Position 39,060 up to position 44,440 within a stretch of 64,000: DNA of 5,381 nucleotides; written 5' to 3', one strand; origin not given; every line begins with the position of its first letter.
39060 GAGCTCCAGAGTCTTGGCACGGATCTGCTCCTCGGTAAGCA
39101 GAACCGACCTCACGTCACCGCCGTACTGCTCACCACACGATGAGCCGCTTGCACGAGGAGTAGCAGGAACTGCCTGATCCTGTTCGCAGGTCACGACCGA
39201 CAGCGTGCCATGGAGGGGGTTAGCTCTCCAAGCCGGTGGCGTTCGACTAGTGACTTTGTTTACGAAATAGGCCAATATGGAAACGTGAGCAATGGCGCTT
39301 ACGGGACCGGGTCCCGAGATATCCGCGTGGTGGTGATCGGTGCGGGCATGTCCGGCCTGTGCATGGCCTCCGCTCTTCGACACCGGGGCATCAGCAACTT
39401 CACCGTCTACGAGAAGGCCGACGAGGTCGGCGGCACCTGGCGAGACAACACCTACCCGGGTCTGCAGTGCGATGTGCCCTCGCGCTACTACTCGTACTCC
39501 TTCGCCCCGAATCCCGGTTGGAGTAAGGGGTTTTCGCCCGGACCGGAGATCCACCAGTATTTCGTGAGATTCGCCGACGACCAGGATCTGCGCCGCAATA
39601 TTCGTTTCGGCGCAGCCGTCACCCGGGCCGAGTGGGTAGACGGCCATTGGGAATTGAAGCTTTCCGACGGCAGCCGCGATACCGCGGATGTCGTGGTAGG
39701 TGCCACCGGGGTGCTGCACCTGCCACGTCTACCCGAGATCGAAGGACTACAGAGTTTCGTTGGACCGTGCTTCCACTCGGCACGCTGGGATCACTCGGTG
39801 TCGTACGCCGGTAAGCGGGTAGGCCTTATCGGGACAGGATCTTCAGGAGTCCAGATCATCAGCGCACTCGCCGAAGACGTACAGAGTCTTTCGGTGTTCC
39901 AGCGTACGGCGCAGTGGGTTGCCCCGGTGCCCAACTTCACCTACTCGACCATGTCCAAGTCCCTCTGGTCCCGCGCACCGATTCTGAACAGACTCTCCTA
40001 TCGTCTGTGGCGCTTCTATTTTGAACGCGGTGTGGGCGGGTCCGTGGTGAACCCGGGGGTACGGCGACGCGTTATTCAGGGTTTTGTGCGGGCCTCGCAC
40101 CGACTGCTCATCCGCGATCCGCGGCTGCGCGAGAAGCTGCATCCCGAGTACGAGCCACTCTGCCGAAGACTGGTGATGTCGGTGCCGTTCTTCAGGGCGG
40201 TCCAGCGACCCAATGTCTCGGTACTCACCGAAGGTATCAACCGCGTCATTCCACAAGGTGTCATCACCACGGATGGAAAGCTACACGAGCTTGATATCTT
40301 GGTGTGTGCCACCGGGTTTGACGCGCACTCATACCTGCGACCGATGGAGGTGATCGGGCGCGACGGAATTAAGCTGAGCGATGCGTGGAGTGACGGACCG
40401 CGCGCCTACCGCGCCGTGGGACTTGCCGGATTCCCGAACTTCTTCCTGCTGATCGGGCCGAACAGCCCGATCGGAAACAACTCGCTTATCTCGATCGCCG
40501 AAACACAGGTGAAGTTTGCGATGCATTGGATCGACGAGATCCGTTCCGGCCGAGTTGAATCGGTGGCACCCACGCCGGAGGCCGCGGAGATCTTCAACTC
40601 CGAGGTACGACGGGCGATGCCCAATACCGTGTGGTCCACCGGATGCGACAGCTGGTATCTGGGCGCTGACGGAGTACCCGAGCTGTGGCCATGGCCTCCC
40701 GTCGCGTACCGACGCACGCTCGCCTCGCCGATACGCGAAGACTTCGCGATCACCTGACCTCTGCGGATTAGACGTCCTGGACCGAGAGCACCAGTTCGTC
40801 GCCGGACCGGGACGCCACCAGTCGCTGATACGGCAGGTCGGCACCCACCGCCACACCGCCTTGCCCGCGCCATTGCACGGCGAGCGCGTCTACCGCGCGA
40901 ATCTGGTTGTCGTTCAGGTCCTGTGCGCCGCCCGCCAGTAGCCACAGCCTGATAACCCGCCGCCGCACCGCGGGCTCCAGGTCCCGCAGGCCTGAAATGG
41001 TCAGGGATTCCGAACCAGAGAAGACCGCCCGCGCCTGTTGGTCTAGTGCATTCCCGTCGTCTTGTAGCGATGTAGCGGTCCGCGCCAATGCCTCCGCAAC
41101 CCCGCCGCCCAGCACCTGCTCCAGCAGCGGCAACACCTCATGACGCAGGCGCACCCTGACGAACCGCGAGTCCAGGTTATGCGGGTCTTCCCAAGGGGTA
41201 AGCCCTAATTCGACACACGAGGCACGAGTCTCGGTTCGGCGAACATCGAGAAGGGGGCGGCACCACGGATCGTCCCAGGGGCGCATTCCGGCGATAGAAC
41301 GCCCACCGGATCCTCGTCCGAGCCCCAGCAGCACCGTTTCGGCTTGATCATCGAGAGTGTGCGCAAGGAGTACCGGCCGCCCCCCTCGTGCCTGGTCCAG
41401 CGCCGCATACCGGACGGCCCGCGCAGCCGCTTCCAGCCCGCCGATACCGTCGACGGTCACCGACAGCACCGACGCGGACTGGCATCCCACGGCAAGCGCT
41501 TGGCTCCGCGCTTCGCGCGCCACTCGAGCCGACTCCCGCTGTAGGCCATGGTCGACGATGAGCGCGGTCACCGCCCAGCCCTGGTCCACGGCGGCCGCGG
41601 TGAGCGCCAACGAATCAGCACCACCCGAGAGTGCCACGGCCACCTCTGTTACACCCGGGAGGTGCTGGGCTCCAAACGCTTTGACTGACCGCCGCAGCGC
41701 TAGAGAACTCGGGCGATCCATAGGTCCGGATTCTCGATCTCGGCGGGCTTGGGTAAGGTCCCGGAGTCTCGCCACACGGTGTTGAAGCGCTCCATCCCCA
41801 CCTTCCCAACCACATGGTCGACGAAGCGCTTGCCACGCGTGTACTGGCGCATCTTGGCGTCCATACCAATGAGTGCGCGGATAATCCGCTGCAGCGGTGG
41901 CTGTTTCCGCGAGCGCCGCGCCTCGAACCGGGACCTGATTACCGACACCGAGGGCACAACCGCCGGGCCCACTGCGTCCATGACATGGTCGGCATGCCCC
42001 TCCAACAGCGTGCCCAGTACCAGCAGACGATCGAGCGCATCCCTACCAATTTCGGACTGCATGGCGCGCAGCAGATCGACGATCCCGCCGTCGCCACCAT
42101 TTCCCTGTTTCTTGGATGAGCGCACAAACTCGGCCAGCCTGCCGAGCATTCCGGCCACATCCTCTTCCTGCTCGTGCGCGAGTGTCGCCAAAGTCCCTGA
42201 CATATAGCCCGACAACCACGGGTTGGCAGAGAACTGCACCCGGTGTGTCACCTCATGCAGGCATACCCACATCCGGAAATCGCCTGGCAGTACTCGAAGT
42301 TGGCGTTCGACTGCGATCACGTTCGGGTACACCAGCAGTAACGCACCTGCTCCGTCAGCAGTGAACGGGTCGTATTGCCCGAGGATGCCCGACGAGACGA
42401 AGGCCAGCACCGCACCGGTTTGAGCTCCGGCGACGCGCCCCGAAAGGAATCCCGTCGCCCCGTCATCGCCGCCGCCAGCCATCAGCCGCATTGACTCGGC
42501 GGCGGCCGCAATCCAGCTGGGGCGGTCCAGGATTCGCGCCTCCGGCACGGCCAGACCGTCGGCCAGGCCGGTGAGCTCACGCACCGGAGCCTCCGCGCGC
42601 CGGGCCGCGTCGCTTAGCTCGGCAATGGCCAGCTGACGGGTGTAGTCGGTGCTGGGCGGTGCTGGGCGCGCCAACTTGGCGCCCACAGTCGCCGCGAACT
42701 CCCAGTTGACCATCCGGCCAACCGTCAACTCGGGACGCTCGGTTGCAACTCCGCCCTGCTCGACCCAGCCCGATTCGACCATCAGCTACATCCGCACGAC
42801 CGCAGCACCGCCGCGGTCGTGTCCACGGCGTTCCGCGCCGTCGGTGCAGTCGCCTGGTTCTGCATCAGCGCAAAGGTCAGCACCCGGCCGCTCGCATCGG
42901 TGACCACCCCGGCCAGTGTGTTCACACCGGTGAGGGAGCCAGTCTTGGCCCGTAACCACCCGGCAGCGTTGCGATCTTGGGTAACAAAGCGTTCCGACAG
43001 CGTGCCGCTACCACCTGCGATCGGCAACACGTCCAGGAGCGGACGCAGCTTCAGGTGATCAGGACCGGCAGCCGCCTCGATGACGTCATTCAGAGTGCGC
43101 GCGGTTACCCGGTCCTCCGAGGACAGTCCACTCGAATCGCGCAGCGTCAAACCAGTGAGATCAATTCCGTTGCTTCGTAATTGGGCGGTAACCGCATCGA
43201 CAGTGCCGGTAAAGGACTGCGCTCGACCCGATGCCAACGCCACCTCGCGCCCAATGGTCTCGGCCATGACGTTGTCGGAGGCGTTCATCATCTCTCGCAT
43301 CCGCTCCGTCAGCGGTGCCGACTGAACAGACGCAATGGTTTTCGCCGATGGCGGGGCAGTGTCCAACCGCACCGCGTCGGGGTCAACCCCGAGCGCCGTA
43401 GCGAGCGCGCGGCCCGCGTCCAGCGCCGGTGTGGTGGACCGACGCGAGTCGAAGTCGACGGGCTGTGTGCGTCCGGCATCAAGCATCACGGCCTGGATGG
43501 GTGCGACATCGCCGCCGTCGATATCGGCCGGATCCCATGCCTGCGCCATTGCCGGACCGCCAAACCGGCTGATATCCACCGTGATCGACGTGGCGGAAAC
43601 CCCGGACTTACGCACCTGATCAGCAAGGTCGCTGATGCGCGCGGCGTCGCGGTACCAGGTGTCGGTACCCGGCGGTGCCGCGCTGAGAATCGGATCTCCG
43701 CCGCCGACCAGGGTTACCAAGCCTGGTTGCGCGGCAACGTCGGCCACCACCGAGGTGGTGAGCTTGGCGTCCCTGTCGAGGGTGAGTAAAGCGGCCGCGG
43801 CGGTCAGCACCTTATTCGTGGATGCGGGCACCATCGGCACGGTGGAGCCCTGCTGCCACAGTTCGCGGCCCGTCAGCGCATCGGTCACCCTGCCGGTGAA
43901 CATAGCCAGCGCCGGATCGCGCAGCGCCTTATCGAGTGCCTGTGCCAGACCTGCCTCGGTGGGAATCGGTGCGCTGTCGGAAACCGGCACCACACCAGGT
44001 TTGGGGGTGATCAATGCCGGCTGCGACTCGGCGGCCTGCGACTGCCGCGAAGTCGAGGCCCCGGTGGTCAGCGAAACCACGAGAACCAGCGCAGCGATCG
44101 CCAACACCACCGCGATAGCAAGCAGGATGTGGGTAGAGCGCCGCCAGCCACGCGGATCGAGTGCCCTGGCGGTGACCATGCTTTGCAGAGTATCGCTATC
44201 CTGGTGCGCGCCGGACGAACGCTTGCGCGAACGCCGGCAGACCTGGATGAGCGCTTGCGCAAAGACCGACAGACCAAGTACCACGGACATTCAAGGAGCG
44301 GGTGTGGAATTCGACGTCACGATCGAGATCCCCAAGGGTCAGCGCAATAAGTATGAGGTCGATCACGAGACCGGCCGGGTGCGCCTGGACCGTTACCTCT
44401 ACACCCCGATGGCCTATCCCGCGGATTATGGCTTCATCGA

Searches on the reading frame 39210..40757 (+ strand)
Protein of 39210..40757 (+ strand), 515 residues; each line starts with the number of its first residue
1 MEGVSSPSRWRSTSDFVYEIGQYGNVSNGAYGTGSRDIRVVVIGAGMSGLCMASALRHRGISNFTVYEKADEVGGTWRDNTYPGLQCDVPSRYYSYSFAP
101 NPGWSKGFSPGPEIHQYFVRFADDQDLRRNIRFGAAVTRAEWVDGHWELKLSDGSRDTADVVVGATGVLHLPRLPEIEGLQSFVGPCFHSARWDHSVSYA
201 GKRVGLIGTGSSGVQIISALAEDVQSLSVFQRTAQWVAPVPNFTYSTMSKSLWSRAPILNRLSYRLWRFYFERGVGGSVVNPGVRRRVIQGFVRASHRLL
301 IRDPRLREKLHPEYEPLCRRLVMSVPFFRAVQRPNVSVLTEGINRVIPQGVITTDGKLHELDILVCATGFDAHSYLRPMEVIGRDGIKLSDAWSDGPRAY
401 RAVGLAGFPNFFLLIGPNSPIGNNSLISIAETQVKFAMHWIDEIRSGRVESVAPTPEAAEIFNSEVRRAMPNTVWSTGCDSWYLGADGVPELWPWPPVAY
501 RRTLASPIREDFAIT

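Call 72: search_protein_families(library=pfam, proteins=[window:39210-40757:+], max_evalue=0.00001)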
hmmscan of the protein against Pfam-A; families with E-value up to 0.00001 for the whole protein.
window:39210-40757:+ (515 aa): 7 families
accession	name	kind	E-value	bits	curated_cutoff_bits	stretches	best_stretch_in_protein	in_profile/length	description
PF00743.25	FMO-like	-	3.8e-17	62.4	22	1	39-238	3-220/532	Flavin-binding monooxygenase-like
PF13738.12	Pyr_redox_3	-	1.8e-13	50.9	30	1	41-246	1-209/305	Pyridine nucleotide-disulphide oxidoreductase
PF13450.12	NAD_binding_8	-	7.5e-13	49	21.9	1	42-99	1-56/68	NAD(P)-binding Rossmann-like domain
PF07992.20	Pyr_redox_2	-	1.3e-08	35.1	26.1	1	39-231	2-172/291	Pyridine nucleotide-disulphide oxidoreductase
PF01266.30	DAO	-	2.8e-08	34.1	27.9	0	39-80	1-42/353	FAD dependent oxidoreductase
PF01593.30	Amino_oxidase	-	4.9e-06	26.5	19.8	0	47-79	1-35/443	Flavin containing amine oxidoreductase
PF13454.12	NAD_binding_9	-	9.3e-06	26.1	21.8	0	41-93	1-57/155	FAD-NAD(P)-binding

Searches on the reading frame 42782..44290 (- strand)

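Call 72: search_protein_families(library=pfam, proteins=[window:42782-44290:-], max_evalue=0.00001)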
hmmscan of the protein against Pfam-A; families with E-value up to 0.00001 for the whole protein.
window:42782-44290:- (502 aa): 1 family
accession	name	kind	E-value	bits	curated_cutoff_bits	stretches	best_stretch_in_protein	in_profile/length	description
PF02113.21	Peptidase_S13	-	6.1e-102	342.1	22.8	2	282-493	225-441/444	D-Ala-D-Ala carboxypeptidase 3 (S13) family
